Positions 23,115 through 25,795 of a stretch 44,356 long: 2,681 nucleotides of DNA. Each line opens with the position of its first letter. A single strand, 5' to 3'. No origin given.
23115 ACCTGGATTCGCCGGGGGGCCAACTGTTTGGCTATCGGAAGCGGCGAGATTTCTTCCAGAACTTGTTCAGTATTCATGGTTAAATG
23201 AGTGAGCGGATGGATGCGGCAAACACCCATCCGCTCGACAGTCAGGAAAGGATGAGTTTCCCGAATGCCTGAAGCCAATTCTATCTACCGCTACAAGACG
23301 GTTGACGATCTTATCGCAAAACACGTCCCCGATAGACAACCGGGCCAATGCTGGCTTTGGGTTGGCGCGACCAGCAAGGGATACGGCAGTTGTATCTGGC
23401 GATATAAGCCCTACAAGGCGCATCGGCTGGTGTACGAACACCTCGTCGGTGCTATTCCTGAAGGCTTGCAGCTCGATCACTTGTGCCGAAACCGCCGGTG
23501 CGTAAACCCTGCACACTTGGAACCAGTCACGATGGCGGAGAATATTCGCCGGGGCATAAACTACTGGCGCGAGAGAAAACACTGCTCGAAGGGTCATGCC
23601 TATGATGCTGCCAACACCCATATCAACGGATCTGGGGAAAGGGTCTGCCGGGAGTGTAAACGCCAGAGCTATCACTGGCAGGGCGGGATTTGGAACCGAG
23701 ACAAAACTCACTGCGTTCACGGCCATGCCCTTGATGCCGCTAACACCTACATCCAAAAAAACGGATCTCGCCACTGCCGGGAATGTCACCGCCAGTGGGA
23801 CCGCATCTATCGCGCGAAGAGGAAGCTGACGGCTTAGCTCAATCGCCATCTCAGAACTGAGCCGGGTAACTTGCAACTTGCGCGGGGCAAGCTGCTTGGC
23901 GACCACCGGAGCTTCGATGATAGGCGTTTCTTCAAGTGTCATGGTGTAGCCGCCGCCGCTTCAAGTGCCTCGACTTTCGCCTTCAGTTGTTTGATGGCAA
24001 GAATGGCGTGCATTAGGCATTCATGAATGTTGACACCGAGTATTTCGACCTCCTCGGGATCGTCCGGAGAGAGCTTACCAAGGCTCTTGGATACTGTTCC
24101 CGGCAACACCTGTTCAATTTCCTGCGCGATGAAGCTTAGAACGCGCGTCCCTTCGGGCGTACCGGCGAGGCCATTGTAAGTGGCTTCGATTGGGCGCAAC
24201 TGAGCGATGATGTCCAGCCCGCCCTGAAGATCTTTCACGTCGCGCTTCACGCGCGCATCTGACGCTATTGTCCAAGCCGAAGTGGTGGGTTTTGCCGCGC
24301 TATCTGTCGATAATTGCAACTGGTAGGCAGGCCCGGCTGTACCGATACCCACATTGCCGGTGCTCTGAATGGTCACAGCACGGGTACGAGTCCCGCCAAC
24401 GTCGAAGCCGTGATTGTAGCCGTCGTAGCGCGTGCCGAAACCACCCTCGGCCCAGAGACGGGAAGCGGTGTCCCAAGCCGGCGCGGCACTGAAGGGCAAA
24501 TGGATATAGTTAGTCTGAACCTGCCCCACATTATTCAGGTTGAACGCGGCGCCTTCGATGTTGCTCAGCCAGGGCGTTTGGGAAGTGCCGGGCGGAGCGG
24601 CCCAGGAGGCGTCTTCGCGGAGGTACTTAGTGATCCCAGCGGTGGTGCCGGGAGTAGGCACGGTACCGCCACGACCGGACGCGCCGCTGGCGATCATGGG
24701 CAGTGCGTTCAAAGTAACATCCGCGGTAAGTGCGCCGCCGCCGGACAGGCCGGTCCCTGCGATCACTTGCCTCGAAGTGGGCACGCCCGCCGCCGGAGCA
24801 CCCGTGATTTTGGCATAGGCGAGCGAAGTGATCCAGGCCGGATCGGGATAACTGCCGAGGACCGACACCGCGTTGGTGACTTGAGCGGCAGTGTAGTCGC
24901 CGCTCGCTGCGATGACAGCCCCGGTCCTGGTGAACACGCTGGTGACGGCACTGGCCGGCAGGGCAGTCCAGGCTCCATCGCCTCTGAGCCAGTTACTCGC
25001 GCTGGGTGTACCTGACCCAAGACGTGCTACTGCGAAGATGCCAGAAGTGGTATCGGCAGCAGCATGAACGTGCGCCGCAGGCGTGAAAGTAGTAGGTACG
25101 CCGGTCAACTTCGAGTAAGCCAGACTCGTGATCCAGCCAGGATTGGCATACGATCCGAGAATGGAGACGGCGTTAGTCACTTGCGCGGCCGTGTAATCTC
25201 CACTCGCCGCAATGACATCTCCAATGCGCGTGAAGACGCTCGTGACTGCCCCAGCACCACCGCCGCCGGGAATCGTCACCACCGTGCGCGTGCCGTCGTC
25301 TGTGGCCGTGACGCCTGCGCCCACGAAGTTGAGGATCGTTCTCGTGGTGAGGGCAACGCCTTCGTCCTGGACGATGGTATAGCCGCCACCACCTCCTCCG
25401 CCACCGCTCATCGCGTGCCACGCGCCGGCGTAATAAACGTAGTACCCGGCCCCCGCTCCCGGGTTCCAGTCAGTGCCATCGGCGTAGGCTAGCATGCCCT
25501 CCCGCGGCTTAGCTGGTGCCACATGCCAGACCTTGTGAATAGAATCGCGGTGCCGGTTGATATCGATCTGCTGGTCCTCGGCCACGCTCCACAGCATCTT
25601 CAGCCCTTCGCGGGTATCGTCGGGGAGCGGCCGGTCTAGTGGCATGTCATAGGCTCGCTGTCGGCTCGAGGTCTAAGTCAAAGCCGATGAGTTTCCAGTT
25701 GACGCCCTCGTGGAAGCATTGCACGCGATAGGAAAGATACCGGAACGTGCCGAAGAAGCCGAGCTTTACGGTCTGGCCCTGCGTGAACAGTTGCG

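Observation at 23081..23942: Antisense HNH cassette flanked by a diverged duplication of the 5' end of the gene it invaded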

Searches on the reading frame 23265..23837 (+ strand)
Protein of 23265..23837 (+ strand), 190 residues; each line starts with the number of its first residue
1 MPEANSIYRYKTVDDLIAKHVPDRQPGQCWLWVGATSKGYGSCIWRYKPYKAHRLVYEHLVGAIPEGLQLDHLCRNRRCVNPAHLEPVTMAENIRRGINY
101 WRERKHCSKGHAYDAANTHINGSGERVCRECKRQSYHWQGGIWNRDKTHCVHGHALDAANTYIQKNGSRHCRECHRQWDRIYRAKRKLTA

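Call 4: search_protein_families(library=pfam, proteins=[window:23265-23837:+], max_evalue=0.01)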
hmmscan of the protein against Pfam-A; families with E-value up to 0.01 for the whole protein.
window:23265-23837:+ (190 aa): 1 family
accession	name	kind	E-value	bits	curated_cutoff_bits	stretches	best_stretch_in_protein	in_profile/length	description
PF13392.12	HNH_3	-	1.3e-14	54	24.8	1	50-93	1-44/46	HNH endonuclease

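Call 9: search_protein_families(library=phrogs, proteins=[window:23265-23837:+], max_evalue=0.001)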
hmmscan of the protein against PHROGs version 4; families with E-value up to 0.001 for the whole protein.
window:23265-23837:+ (190 aa): 10 families
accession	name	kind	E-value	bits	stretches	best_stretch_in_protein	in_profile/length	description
phrog_826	-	DNA, RNA and nucleotide metabolism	5e-55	188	2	13-134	70-197/281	HNH endonuclease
phrog_1492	-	DNA, RNA and nucleotide metabolism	5.7e-31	109.1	2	38-135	96-203/414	HNH endonuclease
phrog_1872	-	DNA, RNA and nucleotide metabolism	5.4e-28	99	1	9-115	15-127/166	endonuclease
phrog_3593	-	DNA, RNA and nucleotide metabolism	1.9e-22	81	1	13-134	55-159/210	HNH endonuclease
phrog_6254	-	DNA, RNA and nucleotide metabolism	6.5e-16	60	1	28-141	13-129/154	HNH endonuclease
phrog_59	-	DNA, RNA and nucleotide metabolism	6.8e-16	59.6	1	27-150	156-288/423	HNH endonuclease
phrog_4842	-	DNA, RNA and nucleotide metabolism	3e-11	44.3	1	27-89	75-139/154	HNH endonuclease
phrog_99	-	DNA, RNA and nucleotide metabolism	6.8e-09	36.9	1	34-100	143-208/383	HNH endonuclease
phrog_10495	-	DNA, RNA and nucleotide metabolism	1.1e-08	36.2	1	53-96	11-54/63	HNH endonuclease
phrog_928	-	unknown function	1.4e-06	29.4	1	146-188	139-182/187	-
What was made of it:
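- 23265..23837 (+): Free-standing HNH_3 endonuclease gene (190 aa), antisense to the structural operon. It has an N-terminal HNH motif and two Cys/His repeats. Pfam HNH_3 E 1.3e-14 (call 4). phrog_826 E 5e-55 (call 9).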

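Call 42: search_dna_similar(query=window:23265-23837:+, collection=phages, mode=protein, max_evalue=1e-10, max_rows=15)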
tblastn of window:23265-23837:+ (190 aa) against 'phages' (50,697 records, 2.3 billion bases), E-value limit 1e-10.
Records with a match: 373; places in all: 405; records where one place covers at least 80% of the query: 7.
Best place of each record, by identity: <60% 373.
By first word of the organism name: Mycobacterium 156; Gordonia 67; Streptomyces 51; Arthrobacter 28; Klebsiella 20; Microbacterium 6; Pseudomonas 6; Burkholderia 5; Salmonella 5; Clavibacter 4; and 10 more.
By host as written in the record: Mycobacterium smegmatis mc2 155 114; Gordonia terrae 3612 47; Mycobacterium smegmatis mc#155 27; Streptomyces sanglieri UNT16F27A 16; - 12; Klebsiella pneumoniae 10; Streptomyces griseus ATCC 10137 9; Streptomyces lividans JI 1326 9; and 53 more.
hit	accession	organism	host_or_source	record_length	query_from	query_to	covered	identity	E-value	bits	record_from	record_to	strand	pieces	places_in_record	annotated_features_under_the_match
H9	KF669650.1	Clavibacter phage CN1A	Clavibacter michiganensis CN18-4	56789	29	159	69%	48.1%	2e-23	102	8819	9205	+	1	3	none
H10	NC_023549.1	Clavibacter phage CN1A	Clavibacter michiganensis CN18-4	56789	29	159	69%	48.1%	2e-23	102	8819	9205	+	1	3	none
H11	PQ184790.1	Mycobacterium phage Dove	Mycobacterium smegmatis mc2 155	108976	9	152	76%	43.4%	5e-27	112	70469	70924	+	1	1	123: HNH endonuclease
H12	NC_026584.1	Mycobacterium phage Minerva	Mycobacterium smegmatis mc2 155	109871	9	152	76%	43.4%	5e-27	112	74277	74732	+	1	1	137: HNH endonuclease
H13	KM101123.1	Mycobacterium phage Minerva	Mycobacterium smegmatis mc2 155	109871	9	152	76%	43.4%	5e-27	112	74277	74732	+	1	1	137: HNH endonuclease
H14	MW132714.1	Mycobacterium phage Pound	Mycobacterium smegmatis mc#155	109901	9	152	76%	43.4%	5e-27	112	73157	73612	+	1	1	125: HNH endonuclease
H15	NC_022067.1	Mycobacterium phage Wanda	Mycobacterium smegmatis mc2 155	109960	9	152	76%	43.4%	5e-27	112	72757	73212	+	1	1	137: HNH endonuclease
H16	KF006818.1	Mycobacterium phage Wanda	Mycobacterium smegmatis mc2 155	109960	9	152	76%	43.4%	5e-27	112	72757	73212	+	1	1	137: HNH endonuclease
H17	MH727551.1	Mycobacterium phage Kalah2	Mycobacterium smegmatis mc2 155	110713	9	152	76%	43.4%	5e-27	112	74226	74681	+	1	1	128: HNH endonuclease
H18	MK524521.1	Mycobacterium phage Schatzie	Mycobacterium smegmatis mc2 155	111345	9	152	76%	43.4%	5e-27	112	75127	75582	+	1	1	133: HNH endonuclease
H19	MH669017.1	Mycobacterium phage Zelink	Mycobacterium smegmatis mc2 155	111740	9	152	76%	43.4%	5e-27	112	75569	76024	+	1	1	132: HNH endonuclease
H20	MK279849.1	Mycobacterium phage Duke13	Mycobacterium smegmatis mc2 155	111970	9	152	76%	43.4%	5e-27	112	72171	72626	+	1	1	133: hypothetical protein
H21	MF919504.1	Mycobacterium phage DmpstrDiver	Mycobacterium smegmatis mc2 155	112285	9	152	76%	43.4%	5e-27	112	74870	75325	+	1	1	HNH endonuclease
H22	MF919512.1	Mycobacterium phage Klein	Mycobacterium smegmatis mc2 155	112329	9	152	76%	43.4%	5e-27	112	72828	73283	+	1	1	hypothetical protein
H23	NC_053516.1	Mycobacterium phage Reindeer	Mycobacterium smegmatis mc2 155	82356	11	180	89%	35.0%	1e-12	71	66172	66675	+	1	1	124: HNH endonuclease | 123: hypothetical protein | 125: hypothetical protein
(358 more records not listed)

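Call 65: search_solved_structures(query=window:23265-23837:+, max_evalue=0.01)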
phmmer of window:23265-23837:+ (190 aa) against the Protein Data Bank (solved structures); distinct sequences matched with E-value up to 0.01: 0.

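Call 72: find_related_loci(query=A8, collection=viral_contigs, flank=2500)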
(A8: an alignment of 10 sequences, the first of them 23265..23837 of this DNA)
Query A8 (190 aa) in viral_contigs; peptide patterns used: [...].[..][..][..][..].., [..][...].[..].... (x = any residue, [..] = any of these).
598 stretches matched a pattern (row limit reached: there are more); 527 encode a relative of the query (tblastn E <= 1e-3); the best 80 are kept; 80 distinct loci.
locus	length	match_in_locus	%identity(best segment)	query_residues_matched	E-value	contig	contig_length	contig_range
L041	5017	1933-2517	66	3-190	2e-77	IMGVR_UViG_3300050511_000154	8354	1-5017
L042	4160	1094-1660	53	8-190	1e-60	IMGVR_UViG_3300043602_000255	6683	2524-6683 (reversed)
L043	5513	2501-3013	58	12-180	4e-58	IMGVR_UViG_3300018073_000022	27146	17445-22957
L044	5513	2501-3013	58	12-180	4e-58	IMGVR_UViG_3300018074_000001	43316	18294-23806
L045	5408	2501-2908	64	1-134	3e-54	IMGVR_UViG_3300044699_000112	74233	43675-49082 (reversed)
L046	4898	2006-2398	65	3-131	2e-53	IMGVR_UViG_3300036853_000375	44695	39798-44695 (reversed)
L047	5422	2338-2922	66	3-190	2e-77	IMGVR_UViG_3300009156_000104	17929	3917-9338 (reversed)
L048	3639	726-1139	47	8-189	1e-48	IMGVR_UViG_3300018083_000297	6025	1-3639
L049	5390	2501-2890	56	4-134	7e-47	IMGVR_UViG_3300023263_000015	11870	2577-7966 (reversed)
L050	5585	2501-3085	44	11-186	2e-39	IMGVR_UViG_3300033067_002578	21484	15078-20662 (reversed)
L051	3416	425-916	47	29-187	3e-37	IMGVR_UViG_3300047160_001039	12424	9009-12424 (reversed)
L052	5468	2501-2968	45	26-175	2e-33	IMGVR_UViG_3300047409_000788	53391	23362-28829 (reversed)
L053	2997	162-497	55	28-133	3e-33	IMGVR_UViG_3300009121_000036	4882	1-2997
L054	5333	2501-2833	55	27-133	7e-33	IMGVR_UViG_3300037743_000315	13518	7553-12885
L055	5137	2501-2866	51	25-134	3e-32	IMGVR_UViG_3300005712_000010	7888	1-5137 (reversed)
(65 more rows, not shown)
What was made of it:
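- Tried and rejected: I surveyed 80 more distant IMG/VR HNH homologues by orientation (call 72).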

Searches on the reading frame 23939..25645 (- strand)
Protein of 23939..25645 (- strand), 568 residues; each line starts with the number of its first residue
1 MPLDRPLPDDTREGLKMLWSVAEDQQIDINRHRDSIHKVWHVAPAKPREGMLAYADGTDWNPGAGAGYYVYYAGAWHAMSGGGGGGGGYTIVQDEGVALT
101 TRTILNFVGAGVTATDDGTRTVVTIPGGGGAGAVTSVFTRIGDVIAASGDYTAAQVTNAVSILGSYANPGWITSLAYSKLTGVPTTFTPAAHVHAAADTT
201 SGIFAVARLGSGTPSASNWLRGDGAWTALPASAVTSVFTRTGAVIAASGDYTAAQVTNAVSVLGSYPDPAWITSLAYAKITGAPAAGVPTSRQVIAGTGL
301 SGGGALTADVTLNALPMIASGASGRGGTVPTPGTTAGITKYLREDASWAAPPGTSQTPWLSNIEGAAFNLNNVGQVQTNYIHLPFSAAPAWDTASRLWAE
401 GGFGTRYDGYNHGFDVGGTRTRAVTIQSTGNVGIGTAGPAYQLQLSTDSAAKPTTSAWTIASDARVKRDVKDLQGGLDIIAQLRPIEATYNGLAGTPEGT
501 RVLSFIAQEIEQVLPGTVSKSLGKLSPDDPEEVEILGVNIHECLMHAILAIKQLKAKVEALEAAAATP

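Call 4: search_protein_families(library=pfam, proteins=[window:23939-25645:-], max_evalue=0.01)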
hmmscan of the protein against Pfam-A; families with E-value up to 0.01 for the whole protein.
window:23939-25645:- (568 aa): 1 family
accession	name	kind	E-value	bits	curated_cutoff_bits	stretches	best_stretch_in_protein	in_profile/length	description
PF13884.11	Peptidase_S74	-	3.7e-09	37.2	22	1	462-518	1-57/58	Chaperone of endosialidase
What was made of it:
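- Checked: The fibre gene is 25645..23939 (-), 568 aa, with a Peptidase_S74 C-terminus (call 4).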

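Call 9: search_protein_families(library=phrogs, proteins=[window:23939-25645:-], max_evalue=0.001)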
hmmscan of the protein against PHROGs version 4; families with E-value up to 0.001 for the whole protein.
window:23939-25645:- (568 aa): 10 families
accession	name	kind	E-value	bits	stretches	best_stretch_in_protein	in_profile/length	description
phrog_1980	-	tail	9.3e-14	52.6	1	344-564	267-429/449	tail fiber protein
phrog_5481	-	tail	2.5e-12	47.1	1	417-562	866-1016/1043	tail fiber protein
phrog_5668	-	tail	2.4e-11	43.1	1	450-564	1454-1557/1567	tail fiber protein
phrog_11011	-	tail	6.7e-09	35.1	1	434-564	1155-1276/1291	long tail fiber protein distal subunit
phrog_16348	-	unknown function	2.1e-07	30.6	1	216-259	180-219/818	-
phrog_4636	-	tail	4.8e-07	29.6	1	442-563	611-746/763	tail spike protein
phrog_1699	-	tail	2.6e-06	27.3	1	460-564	892-990/1000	long tail fiber protein distal subunit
phrog_14572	-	tail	7.6e-06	26.2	1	366-562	325-467/484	tail fiber protein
phrog_25848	-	tail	0.00011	21.6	1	454-563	497-589/598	tail fiber protein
phrog_35419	-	tail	0.00016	22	0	123-157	146-181/414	tail fiber protein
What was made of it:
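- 23939..25645 (-): Tail-fibre gene (568 aa) with a Peptidase_S74 C-terminal chaperone domain. Its stop TGA (23941..23939) overlaps the ATG of copy A (ATGA). Pfam PF13884 and tail-fibre PHROGs in calls 4 and 9.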

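Call 78: find_encoding_contigs(protein=window:23939-25645:-, flank=2500, max_places=8)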
Protein window:23939-25645:- (568 aa): 14 contigs read that carry it; 4 places shown.
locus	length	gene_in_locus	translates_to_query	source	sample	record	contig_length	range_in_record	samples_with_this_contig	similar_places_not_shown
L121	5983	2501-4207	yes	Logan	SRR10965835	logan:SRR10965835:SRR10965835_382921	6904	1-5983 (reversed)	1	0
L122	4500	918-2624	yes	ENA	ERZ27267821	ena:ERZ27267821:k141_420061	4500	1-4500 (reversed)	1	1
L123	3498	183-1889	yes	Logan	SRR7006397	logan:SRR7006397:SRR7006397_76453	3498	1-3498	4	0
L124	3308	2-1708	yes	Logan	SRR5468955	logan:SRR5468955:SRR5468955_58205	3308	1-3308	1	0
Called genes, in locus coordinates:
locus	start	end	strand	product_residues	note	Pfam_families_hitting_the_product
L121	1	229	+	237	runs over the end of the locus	-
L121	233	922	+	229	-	PF24175:SU10_adaptor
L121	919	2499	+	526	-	-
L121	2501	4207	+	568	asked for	PF13884:Peptidase_S74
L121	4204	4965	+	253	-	-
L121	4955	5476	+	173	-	-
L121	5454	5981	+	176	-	?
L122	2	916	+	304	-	?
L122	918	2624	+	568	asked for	PF13884:Peptidase_S74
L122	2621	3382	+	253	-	-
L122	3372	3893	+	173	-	-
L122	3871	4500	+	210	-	?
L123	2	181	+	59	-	?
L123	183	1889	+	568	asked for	PF13884:Peptidase_S74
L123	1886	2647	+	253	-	-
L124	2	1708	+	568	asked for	PF13884:Peptidase_S74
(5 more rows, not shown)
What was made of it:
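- Checked: All 14 contigs that encode the exact fibre protein show the same gene order (call 78).
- All 14 contigs with this fibre show the same order (call 78).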
